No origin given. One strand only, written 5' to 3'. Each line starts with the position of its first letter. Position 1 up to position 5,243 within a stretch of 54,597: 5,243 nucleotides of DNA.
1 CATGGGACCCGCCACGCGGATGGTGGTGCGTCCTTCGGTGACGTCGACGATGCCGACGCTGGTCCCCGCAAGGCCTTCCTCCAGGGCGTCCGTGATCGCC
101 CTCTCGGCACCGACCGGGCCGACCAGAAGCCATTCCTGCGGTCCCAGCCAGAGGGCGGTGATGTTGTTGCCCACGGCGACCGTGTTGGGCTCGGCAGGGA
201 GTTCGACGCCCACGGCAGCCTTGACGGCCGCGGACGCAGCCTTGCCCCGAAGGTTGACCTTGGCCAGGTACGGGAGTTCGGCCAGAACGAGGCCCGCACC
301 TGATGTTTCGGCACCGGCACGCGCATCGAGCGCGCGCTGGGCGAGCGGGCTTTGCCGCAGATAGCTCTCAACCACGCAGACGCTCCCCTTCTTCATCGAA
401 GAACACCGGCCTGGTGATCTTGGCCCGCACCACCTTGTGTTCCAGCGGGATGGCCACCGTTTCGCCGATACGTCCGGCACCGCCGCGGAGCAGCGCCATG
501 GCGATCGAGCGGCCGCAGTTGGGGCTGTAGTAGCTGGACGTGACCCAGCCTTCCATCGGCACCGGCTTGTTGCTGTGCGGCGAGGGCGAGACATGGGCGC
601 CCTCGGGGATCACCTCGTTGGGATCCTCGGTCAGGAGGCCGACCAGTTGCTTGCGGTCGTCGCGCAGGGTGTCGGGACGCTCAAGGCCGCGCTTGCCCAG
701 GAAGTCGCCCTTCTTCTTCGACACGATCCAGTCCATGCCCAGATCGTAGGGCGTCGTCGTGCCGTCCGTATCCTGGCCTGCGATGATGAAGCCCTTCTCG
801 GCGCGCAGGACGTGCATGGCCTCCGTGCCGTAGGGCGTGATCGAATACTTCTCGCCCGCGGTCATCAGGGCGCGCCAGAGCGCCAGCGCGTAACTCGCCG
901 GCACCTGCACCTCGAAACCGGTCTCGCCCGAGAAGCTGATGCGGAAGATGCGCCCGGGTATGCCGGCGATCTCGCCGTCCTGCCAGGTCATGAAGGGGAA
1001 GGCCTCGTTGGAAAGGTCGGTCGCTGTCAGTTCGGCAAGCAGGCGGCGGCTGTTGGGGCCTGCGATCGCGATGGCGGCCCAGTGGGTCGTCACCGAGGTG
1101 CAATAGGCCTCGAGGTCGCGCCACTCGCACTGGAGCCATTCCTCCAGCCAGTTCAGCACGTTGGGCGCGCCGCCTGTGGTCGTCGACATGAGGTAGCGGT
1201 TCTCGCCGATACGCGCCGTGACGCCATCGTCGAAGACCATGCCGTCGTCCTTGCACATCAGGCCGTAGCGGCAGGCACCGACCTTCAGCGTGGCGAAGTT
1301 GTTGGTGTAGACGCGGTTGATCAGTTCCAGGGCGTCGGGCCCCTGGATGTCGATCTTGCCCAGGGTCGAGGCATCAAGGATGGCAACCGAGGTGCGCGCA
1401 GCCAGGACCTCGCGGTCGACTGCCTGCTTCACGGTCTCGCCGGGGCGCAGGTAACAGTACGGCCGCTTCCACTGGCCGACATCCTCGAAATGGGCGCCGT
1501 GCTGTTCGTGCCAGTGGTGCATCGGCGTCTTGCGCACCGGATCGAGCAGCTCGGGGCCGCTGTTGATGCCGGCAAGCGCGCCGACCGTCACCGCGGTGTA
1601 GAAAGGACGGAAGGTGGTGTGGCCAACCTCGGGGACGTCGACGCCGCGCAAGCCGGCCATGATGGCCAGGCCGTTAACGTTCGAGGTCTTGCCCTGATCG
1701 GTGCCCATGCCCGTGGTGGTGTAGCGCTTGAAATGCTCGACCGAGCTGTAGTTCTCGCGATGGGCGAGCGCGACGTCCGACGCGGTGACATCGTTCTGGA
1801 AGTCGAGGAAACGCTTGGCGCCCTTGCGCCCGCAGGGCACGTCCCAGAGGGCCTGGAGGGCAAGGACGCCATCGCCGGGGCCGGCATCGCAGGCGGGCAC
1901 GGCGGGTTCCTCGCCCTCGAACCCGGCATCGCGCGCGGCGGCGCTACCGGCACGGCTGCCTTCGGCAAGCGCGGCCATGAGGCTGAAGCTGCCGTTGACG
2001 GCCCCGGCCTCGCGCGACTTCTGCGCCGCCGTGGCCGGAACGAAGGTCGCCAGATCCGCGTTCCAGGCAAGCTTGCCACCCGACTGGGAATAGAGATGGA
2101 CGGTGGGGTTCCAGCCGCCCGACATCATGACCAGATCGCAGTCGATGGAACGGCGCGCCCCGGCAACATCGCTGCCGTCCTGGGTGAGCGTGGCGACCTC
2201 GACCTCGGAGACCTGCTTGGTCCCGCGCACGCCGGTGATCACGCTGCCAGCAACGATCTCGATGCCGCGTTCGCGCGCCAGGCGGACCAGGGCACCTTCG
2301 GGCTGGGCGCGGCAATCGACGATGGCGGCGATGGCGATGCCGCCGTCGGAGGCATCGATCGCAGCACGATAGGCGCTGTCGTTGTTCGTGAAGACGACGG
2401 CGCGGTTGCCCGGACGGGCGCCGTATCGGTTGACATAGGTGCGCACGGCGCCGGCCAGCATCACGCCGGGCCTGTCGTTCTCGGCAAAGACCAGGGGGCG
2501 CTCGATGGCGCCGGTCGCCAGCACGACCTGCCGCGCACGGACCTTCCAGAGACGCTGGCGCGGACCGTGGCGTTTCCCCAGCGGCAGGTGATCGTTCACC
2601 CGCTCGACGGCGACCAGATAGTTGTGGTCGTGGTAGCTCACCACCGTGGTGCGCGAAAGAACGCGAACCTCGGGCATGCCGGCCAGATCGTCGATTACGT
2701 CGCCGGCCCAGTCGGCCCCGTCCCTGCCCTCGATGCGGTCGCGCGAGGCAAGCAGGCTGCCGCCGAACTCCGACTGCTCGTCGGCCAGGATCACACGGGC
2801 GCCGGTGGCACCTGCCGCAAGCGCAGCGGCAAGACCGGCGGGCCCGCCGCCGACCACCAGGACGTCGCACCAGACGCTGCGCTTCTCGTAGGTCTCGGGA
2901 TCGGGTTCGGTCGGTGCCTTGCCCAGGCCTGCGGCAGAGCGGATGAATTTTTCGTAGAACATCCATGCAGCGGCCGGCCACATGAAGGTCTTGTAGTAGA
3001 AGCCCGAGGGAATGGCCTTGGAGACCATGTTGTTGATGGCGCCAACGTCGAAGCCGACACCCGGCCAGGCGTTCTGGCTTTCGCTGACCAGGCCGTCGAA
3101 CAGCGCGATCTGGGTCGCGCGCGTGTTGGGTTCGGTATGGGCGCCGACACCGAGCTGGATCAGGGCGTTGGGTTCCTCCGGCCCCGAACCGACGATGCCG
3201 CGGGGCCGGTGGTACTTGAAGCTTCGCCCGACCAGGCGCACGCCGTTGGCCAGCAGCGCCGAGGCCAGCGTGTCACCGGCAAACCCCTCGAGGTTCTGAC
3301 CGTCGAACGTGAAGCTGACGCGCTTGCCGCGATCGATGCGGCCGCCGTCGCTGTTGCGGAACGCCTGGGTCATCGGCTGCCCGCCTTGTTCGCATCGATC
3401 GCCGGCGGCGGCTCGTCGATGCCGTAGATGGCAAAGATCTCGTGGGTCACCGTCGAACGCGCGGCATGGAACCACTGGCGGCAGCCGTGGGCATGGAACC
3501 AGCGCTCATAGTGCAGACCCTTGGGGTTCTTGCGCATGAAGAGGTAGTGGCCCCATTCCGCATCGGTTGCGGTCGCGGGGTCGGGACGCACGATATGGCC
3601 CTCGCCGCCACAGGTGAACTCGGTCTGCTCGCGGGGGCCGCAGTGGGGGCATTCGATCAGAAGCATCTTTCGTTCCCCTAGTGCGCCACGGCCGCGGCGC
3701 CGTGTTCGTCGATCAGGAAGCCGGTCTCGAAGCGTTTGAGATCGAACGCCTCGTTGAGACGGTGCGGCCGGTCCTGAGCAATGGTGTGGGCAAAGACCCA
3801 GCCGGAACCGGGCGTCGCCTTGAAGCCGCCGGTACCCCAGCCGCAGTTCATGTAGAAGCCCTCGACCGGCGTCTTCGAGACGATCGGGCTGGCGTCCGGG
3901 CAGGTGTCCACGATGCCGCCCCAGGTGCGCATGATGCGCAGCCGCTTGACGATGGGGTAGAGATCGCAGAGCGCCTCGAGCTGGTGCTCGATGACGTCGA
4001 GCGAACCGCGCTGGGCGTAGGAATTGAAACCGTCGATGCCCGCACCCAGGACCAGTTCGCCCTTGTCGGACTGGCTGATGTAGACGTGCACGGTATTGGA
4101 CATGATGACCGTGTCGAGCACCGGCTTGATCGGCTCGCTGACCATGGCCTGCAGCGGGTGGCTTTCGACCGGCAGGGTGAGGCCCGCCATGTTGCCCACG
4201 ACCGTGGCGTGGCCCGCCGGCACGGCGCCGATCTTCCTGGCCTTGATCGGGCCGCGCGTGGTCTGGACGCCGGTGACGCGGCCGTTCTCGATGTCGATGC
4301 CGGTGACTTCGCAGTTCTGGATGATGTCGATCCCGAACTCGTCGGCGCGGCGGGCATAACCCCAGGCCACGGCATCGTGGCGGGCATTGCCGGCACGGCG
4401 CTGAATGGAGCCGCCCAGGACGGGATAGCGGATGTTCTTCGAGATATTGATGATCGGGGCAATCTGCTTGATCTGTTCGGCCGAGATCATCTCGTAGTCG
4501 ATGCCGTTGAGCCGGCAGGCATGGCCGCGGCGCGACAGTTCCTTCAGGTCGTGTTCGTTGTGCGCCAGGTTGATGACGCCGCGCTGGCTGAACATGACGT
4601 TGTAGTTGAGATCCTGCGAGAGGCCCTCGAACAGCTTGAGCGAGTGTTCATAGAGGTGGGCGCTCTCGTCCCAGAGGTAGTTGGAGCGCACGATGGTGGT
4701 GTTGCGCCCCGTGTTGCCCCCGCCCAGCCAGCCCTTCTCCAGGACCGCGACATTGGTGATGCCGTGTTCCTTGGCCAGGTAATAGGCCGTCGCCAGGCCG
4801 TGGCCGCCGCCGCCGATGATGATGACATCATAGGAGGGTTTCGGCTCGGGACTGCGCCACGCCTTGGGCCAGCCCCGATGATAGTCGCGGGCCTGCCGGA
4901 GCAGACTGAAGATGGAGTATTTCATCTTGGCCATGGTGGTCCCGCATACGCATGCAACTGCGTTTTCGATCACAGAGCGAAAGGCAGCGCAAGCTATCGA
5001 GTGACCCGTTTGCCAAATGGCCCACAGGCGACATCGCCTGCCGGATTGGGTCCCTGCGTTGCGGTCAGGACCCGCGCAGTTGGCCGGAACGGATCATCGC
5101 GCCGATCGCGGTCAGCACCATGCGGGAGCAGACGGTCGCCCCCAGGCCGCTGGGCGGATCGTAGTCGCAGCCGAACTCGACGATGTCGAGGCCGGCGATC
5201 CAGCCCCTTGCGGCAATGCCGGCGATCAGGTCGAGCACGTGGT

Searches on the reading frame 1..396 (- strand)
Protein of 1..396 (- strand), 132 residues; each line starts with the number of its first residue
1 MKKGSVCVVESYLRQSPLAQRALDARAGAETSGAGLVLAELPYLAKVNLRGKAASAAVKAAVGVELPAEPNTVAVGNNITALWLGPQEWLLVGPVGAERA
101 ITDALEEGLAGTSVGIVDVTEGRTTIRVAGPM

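Call 72: search_protein_families(library=pfam, proteins=[window:1-396:-], max_evalue=0.01)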
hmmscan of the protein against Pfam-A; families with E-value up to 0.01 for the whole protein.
window:1-396:- (132 aa): 1 family
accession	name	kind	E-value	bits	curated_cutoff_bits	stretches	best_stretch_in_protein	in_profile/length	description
PF04268.17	SoxG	-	3.2e-09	37.5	21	1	53-130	8-85/152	Sarcosine oxidase, gamma subunit family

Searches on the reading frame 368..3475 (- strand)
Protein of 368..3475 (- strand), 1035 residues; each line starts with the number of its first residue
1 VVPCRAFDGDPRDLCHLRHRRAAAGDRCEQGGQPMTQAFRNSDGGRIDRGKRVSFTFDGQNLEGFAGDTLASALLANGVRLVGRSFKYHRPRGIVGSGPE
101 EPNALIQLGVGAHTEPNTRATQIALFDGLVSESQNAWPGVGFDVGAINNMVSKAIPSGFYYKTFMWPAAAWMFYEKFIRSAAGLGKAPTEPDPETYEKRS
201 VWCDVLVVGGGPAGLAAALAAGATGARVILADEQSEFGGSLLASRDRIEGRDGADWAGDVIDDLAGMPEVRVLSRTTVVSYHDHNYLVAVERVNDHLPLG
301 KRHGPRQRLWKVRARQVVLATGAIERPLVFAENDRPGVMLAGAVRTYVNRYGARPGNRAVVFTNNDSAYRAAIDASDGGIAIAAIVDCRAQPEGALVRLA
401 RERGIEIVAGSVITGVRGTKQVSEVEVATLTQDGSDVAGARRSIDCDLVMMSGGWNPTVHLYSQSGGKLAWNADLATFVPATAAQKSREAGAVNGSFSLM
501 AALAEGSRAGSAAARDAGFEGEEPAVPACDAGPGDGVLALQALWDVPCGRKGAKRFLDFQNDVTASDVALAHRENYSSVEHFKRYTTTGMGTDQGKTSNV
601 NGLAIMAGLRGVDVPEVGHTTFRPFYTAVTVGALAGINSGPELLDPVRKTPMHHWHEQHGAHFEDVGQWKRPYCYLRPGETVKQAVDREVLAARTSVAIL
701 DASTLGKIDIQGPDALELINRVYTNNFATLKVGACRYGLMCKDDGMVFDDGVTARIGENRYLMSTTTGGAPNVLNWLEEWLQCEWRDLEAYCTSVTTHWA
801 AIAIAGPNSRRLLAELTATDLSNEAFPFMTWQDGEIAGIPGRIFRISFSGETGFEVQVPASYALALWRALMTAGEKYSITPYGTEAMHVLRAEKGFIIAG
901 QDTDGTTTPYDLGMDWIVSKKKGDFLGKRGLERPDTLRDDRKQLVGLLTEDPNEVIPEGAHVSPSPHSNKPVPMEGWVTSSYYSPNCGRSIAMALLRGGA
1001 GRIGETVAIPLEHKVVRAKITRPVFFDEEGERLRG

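Call 15: search_protein_families(library=pfam, proteins=[window:368-3475:-], max_evalue=0.00001)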
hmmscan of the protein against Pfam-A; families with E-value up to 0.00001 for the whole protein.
window:368-3475:- (1035 aa): 8 families
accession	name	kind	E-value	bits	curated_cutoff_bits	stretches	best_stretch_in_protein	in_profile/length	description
PF01571.26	GCV_T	-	7.2e-74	248.7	25.6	1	652-916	1-254/255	Aminomethyltransferase folate-binding domain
PF17806.6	SO_alpha_A3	-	6e-29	100.6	23.1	1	554-636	3-86/87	Sarcosine oxidase A3 domain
PF13510.11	Fer2_4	-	6.2e-24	84.3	22.8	1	51-135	2-81/82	2Fe-2S iron-sulfur cluster binding domain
PF08669.17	GCV_T_C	-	1.1e-16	61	25.9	1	942-1027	1-80/80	Glycine cleavage T-protein C-terminal barrel domain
PF07992.20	Pyr_redox_2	-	2.2e-13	50.8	26.1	1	204-469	2-251/291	Pyridine nucleotide-disulphide oxidoreductase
PF12831.13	FAD_oxidored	-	3.5e-08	33.6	27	1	204-241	1-38/416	FAD dependent oxidoreductase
PF00890.30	FAD_binding_2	-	1.3e-06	28.4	20.4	1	204-244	1-41/414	FAD binding domain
PF03486.20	HI0933_like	-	4.4e-06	26.7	50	0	204-243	2-41/244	HI0933-like protein Rossmann domain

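Call 29: search_protein_families(library=ncbifam, proteins=[window:368-3475:-], max_evalue=1e-10)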
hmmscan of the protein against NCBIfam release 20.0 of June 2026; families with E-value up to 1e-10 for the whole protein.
window:368-3475:- (1035 aa): 7 families
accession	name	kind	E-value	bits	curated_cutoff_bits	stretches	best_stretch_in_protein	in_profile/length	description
TIGR01372.1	soxA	subfamily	0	1483.1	1164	1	39-1034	4-995/996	sarcosine oxidase subunit alpha family protein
NF001567.0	PRK00389.1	subfamily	9.7e-63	212.3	300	1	647-1029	3-356/359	glycine cleavage system aminomethyltransferase GcvT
NF053776.1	TmaoDeMthMsil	equivalog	2e-54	185.3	1100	1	648-1034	386-762/763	trimethylamine N-oxide demethylase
TIGR00528.1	gcvT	equivalog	2.3e-49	168.2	235.85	1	648-1026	2-360/362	glycine cleavage system aminomethyltransferase GcvT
NF010093.0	PRK13579.1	equivalog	5.5e-38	130.7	459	1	646-1028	8-366/371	glycine cleavage system aminomethyltransferase GcvT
NF009133.0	PRK12486.1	equivalog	2.1e-25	89.5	410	1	681-1024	39-367/369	dimethylsulfoniopropionate demethylase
NF047633.1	SyrngDmethDesA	equivalog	4.7e-13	48.5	800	1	700-897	51-250/453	syringate O-demethylase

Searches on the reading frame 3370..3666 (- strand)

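Call 72: search_protein_families(library=pfam, proteins=[window:3370-3666:-], max_evalue=0.01)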
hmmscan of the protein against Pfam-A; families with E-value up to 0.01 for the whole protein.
window:3370-3666:- (98 aa): 1 family
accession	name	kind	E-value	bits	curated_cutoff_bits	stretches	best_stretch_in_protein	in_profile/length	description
PF04267.17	SoxD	-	3.2e-36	123.7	27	1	3-81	1-80/82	Sarcosine oxidase, delta subunit family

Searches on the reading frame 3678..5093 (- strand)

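Call 15: search_protein_families(library=pfam, proteins=[window:3678-5093:-], max_evalue=0.00001)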
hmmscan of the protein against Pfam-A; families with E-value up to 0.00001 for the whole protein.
window:3678-5093:- (471 aa): 4 families
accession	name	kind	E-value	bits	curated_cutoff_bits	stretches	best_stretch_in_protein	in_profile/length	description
PF01266.30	DAO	-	1.6e-68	232.3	27.9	1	89-436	1-352/353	FAD dependent oxidoreductase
PF00890.30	FAD_binding_2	-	1.3e-06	28.4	20.4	0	89-128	1-38/414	FAD binding domain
PF13450.12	NAD_binding_8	-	2.7e-06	28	21.9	0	92-148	1-52/68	NAD(P)-binding Rossmann-like domain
PF13738.12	Pyr_redox_3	-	5.1e-06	26.4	30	0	91-124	1-33/305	Pyridine nucleotide-disulphide oxidoreductase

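Call 29: search_protein_families(library=ncbifam, proteins=[window:3678-5093:-], max_evalue=1e-10)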
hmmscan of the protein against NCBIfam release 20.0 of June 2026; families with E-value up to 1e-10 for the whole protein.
window:3678-5093:- (471 aa): 7 families
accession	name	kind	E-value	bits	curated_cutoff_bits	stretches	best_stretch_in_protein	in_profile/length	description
TIGR01373.1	soxB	subfamily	8.9e-214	709.8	529.45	1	58-463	1-407/407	sarcosine oxidase subunit beta family protein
NF001933.0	PRK00711.1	subfamily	4.6e-26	91.8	383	1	146-457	110-418/429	D-amino acid dehydrogenase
TIGR02352.1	thiamin_ThiO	equivalog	6.3e-25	88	250.8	1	90-440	1-349/351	glycine oxidase ThiO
NF008425.0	PRK11259.1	equivalog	6.6e-19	68.1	257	1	87-293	4-201/377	N-methyl-L-tryptophan oxidase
NF050086.1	pipecolate_AmaA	exception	3.2e-15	55.7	600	0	168-447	118-389/425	L-pipecolate oxidase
NF008726.1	PRK11728.1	equivalog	3.5e-13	49.1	299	1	88-306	1-212/389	L-2-hydroxyglutarate oxidase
TIGR01377.1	soxA_mon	subfamily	2e-12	46.6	479.65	1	88-288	1-192/381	amino oxidase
